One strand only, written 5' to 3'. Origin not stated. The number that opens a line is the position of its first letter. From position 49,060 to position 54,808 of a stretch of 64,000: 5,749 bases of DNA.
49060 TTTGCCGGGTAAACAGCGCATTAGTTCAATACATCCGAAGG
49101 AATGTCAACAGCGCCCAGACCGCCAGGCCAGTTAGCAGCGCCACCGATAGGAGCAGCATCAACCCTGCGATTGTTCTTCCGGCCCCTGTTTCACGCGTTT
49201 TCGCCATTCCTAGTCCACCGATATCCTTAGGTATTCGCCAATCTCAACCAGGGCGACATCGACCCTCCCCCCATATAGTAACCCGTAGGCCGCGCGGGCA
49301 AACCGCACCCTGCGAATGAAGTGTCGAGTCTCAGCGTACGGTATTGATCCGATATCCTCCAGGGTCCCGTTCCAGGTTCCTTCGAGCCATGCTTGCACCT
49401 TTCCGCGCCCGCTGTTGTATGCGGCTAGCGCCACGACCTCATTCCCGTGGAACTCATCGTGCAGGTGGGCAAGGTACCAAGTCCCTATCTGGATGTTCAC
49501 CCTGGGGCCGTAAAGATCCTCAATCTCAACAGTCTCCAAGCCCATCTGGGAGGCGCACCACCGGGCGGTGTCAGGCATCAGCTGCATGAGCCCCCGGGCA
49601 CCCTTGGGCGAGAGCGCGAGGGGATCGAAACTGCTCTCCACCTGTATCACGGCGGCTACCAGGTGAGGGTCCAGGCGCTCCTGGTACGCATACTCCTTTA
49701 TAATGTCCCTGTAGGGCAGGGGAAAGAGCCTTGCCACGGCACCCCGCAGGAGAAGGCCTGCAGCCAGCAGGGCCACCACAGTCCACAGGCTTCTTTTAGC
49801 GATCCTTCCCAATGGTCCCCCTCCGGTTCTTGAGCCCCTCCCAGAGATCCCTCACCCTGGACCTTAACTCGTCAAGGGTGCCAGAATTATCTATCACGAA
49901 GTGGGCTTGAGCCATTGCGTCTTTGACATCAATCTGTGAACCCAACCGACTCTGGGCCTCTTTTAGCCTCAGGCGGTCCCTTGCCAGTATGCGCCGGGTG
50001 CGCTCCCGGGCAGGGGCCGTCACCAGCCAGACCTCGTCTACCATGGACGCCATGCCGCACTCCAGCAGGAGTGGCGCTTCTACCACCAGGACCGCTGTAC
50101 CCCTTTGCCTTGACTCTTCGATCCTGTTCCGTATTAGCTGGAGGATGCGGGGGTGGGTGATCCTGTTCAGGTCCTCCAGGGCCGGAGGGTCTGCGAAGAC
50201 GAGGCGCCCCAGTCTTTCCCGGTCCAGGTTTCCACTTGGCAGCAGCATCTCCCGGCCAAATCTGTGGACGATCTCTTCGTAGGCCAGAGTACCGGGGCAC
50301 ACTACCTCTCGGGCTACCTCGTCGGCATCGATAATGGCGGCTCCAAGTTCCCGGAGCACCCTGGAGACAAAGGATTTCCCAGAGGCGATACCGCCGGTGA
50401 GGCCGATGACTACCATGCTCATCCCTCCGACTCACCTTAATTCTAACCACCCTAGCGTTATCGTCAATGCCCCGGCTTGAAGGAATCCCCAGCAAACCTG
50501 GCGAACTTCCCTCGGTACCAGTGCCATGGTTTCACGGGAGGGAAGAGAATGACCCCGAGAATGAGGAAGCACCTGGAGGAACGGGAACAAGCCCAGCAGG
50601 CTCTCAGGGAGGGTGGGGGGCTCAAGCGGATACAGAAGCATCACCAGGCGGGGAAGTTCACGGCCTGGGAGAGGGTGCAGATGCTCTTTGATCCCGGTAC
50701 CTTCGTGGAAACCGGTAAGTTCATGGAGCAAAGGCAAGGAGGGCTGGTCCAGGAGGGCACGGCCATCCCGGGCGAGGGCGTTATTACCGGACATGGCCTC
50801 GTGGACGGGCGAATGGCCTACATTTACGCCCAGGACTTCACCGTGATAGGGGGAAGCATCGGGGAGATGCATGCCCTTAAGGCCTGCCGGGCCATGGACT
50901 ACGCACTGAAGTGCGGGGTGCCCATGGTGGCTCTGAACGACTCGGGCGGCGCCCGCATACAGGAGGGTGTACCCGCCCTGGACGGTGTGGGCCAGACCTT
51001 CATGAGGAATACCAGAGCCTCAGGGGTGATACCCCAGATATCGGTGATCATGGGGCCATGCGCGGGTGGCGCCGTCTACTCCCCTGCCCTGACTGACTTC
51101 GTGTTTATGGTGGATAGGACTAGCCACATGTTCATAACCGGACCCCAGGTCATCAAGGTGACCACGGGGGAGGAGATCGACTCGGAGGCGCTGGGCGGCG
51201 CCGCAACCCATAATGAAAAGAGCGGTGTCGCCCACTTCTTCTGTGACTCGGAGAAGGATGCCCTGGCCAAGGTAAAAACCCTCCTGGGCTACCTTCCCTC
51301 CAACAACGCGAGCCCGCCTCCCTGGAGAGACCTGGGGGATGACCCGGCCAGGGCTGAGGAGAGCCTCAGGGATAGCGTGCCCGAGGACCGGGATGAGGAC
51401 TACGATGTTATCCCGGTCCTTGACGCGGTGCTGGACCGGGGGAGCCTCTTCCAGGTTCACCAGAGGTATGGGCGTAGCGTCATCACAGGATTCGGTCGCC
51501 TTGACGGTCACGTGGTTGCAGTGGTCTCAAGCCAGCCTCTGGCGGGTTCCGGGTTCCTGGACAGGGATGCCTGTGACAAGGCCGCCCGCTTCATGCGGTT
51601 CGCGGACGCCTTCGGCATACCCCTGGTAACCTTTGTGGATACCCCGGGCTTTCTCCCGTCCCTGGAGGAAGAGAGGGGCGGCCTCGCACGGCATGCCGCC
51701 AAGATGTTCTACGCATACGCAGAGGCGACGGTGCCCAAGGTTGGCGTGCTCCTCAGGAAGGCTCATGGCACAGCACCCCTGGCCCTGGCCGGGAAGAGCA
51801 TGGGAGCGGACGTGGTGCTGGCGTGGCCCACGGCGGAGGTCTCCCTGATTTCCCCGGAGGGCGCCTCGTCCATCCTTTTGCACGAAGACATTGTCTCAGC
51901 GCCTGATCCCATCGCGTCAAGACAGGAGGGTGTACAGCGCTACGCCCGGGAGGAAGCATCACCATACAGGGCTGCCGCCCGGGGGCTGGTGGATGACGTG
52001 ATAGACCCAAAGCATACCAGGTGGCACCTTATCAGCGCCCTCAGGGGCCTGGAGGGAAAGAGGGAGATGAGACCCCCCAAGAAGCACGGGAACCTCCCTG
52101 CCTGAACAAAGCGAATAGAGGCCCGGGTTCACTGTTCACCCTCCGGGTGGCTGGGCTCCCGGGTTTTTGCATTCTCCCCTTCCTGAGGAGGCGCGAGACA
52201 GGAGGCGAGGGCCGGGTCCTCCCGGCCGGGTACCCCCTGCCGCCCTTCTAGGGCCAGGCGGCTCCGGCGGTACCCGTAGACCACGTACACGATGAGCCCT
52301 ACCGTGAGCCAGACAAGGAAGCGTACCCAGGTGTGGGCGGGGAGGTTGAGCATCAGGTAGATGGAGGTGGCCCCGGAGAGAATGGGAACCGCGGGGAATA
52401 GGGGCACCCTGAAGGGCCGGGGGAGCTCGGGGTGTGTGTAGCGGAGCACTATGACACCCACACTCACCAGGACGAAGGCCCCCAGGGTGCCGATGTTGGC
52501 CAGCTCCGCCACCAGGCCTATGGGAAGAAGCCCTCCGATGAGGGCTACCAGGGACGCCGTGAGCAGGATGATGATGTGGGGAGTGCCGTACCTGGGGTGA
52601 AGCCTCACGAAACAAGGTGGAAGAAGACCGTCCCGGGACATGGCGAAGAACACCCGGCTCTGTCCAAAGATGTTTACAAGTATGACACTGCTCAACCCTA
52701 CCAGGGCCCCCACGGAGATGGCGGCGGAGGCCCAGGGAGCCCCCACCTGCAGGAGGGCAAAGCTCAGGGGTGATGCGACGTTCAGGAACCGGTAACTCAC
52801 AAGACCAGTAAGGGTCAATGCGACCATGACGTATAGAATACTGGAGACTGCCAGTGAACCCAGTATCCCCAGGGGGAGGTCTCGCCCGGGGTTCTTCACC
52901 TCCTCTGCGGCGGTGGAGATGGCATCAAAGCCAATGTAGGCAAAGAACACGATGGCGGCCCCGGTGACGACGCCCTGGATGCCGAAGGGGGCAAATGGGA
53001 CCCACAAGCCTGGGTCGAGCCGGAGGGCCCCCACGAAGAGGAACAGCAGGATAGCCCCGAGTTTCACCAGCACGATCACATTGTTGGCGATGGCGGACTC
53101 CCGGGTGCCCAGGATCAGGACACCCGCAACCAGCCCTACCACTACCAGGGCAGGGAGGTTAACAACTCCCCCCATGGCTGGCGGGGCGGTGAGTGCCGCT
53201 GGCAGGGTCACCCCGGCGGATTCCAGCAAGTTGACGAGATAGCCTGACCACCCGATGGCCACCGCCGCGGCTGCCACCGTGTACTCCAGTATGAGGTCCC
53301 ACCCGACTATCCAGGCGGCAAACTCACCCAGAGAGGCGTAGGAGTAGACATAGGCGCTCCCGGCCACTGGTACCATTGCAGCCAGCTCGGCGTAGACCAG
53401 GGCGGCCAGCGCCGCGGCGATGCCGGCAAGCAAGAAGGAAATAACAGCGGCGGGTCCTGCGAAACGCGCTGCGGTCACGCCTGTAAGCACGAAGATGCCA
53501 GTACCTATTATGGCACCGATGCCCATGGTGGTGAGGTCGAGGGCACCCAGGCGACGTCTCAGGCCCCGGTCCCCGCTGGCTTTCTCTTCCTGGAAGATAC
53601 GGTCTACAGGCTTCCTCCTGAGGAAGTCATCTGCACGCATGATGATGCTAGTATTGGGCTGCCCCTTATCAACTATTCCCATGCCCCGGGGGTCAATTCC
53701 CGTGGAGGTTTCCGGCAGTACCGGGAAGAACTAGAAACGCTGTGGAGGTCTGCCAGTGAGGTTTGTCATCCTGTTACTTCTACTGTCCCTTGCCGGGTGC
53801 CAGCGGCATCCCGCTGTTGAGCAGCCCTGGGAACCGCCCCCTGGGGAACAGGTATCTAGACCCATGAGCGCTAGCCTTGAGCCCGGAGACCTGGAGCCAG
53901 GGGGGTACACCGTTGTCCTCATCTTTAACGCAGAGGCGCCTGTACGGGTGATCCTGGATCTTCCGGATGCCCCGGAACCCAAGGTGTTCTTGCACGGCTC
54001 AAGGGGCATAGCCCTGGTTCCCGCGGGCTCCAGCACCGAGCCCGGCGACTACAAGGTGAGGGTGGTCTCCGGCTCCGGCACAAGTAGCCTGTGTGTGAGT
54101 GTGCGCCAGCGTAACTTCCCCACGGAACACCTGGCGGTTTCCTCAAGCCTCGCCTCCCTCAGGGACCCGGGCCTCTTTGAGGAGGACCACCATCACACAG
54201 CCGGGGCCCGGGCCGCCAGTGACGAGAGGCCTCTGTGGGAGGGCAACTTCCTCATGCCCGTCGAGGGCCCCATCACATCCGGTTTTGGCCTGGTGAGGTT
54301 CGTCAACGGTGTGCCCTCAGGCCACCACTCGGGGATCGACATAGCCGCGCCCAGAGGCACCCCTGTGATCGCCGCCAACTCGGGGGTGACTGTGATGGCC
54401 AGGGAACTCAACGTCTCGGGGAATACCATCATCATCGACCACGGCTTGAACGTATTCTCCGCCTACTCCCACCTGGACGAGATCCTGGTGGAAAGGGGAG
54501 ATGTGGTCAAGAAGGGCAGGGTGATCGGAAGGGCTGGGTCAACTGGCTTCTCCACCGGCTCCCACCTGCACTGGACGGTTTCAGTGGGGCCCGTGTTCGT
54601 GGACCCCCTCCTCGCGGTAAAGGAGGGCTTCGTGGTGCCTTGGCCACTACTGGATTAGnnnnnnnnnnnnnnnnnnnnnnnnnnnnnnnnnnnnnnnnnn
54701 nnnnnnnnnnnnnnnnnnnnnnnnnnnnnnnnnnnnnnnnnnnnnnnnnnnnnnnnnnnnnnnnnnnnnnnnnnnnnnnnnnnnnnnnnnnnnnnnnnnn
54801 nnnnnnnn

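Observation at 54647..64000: Second MttB-family paralog embedded between a fused-ATPase peptide-type ABC importer and a TAXI-like binding protein/DUF1850 pair that lacks its permease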

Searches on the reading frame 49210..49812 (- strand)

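Call 81: search_protein_families(library=pfam, proteins=[window:49210-49812:-], max_evalue=0.0001)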
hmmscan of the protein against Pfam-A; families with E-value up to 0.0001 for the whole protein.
window:49210-49812:- (200 aa): 1 family
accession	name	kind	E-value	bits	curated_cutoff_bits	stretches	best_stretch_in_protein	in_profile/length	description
PF01464.25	SLT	-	1.3e-31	109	21.3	1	37-144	2-106/117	Transglycosylase SLT domain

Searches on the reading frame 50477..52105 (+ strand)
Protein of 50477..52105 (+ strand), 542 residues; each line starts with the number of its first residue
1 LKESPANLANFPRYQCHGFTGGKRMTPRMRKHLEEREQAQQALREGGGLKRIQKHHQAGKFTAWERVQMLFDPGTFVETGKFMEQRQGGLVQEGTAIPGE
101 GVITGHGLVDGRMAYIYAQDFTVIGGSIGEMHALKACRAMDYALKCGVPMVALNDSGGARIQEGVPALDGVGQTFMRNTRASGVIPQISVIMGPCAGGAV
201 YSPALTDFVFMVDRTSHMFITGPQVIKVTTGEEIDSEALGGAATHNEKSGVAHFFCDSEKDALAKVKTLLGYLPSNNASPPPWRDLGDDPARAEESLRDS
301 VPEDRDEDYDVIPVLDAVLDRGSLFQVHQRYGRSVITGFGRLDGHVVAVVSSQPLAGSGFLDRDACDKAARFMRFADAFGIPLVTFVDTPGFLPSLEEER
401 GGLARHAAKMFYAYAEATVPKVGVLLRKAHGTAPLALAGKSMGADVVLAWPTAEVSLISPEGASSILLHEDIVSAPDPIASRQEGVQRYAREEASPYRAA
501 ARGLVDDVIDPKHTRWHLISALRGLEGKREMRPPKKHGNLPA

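Call 81: search_protein_families(library=pfam, proteins=[window:50477-52105:+], max_evalue=0.0001)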
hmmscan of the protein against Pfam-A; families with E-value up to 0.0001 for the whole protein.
window:50477-52105:+ (542 aa): 2 families
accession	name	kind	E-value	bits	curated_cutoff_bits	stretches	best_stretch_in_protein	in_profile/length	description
PF01039.27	Carboxyl_trans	-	4.4e-160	534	22.3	1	54-540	1-493/493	Carboxyl transferase domain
PF03255.19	ACCA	-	5.4e-19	68.9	23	1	335-470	94-233/310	Acetyl co-enzyme A carboxylase carboxyltransferase-like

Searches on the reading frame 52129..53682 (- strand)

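Call 5: search_protein_families(library=pfam, proteins=[window:52129-53682:-], max_evalue=0.01)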
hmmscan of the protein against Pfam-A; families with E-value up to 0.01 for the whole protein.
window:52129-53682:- (517 aa): 3 families
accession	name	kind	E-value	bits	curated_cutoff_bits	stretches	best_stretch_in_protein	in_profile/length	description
PF13520.12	AA_permease_2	-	5.5e-50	171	27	1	45-458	1-420/427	Amino acid permease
PF00324.27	AA_permease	-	2.6e-36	125.7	24.6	1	50-413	2-368/470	Amino acid permease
PF13906.12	AA_permease_C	-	2e-16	60.3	27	1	424-474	1-51/51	C-terminus of AA_permease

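Call 6: search_protein_families(library=ncbifam, proteins=[window:52129-53682:-], max_evalue=0.01)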
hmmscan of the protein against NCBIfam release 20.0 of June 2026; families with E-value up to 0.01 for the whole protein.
window:52129-53682:- (517 aa): 27 families (the best 25 are shown)
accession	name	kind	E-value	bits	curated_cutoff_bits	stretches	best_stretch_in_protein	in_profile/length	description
NF053761.1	BrChAATpBcaP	equivalog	3.9e-180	599.8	690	1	21-476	2-458/460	branched-chain amino acid transporter BcaP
TIGR00909.1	2A0306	subfamily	5.8e-144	480.2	556.8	1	41-469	1-429/429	amino acid transporter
TIGR00906.1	2A0303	subfamily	1.5e-110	370.4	681.7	2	16-416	9-429/602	cationic amino acid transport permease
TIGR00911.1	2A0308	subfamily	2e-33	115.6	701.8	1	31-459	34-464/505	L-type amino acid transporter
TIGR00908.1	2A0305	equivalog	7.1e-26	91.1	381.75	1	39-471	3-431/442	ethanolamine permease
NF008466.1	PRK11357.1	equivalog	6.7e-21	74.7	800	1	39-475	4-441/446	fructoselysine/psicoselysine transporter FrlA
TIGR00905.1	2A0302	subfamily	1.4e-17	63.7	409.05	1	43-471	7-437/473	basic amino acid/polyamine antiporter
TIGR03428.1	ureacarb_perm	hypoth_equivalog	2.3e-17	63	740.45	1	40-423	10-400/475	permease, urea carboxylase system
NF007929.0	PRK10644.1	equivalog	1.3e-15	57.1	574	1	43-468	8-426/445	arginine/agmatine antiporter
NF007594.0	PRK10238.1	equivalog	1.9e-15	56.7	848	1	40-404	9-365/456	aromatic amino acid transporter AroP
NF007876.0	PRK10580.1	equivalog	1.8e-14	53.5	736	1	40-413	6-382/457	proline-specific permease ProY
TIGR01773.1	GABAperm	equivalog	2.2e-14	53.1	678.1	1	45-377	14-343/452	GABA permease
NF008094.0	PRK10836.1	subfamily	5.4e-14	51.8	735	1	31-380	3-357/489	amino acid permease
NF007602.0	PRK10249.1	equivalog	1.3e-13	50.8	851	1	37-394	15-373/458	phenylalanine transporter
TIGR00913.1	2A0310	subfamily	1.6e-13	50.3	578.7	1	45-378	4-349/480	amino acid permease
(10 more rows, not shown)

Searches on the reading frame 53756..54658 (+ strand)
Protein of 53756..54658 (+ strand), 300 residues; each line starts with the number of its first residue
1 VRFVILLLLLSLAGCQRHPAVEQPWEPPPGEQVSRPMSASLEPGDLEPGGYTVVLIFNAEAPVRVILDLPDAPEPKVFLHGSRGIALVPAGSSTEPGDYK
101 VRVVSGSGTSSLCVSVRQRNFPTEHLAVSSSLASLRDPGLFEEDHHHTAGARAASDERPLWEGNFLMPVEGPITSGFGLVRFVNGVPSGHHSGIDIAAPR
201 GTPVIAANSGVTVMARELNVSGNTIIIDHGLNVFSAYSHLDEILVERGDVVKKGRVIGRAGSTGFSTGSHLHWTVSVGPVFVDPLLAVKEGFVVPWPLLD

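Call 5: search_protein_families(library=pfam, proteins=[window:53756-54658:+], max_evalue=0.01)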
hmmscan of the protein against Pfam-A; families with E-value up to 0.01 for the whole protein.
window:53756-54658:+ (300 aa): 1 family
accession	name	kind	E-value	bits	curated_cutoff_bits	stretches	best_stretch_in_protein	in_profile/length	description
PF01551.29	Peptidase_M23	-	2.4e-29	101.8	28.7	1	190-284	2-96/96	Peptidase family M23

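Call 6: search_protein_families(library=ncbifam, proteins=[window:53756-54658:+], max_evalue=0.01)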
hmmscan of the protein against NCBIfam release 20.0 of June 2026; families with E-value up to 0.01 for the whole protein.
window:53756-54658:+ (300 aa): 15 families
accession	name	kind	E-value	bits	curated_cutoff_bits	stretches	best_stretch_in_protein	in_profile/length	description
NF052530.1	Heli_ShapePgp3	exception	3.4e-41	141.1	300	1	85-288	59-264/270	peptidoglycan metallopeptidase Pgp3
NF008652.0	PRK11649.1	equivalog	2.2e-21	76.1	341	1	190-287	312-409/439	murein DD-endopeptidase MepM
NF052529.1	PG_M23_Pgp6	exception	6.5e-21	74.5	600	1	186-284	330-428/452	peptidoglycan metallopeptidase Pgp6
NF053825.1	PdgNdpepShyA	equivalog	5.1e-20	71.5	700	1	190-280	295-385/425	peptidoglycan DD-endopeptidase ShyA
NF052336.1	PdgHdaseHSB100310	equivalog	1.1e-17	64.4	500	1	163-275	33-141/316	peptidoglycan hydrolase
NF053824.1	PdgNdpepShyC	equivalog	1.2e-16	60.6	700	1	190-280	295-385/429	peptidoglycan DD-endopeptidase ShyC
NF040883.1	amid_act_ActS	equivalog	8.4e-16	58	375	1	188-285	133-230/242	amidase activator ActS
NF050804.1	CellDivDipMCaul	equivalog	4.2e-15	55.6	900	1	162-295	504-633/634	cell division endopeptidase DipM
NF008123.1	PRK10871.1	equivalog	2.1e-14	53.7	311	1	188-284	262-358/365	murein hydrolase activator NlpD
NF041208.1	celldiv_DipM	equivalog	7.6e-14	51.8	740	1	168-278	301-407/419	cell division endopeptidase DipM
NF053738.1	S2SprSpoIIQBc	equivalog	3e-13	49.9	250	1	191-285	122-220/232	stage II sporulation protein SpoIIQ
NF008644.1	PRK11637.1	equivalog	1.2e-08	34.4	270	1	162-273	261-368/385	murein hydrolase activator EnvC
NF047657.1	CellWlHdaseLepto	equivalog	7.4e-05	22.3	400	1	189-288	126-220/221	hypothetical protein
NF047755.1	LIC_10271_M23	exception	0.00026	20.8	180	1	191-259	117-185/207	LIC_10271 family cell wall hydrolase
NF004799.0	PRK06148.1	subfamily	0.00064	17.8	1128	1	174-276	425-538/1015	hypothetical protein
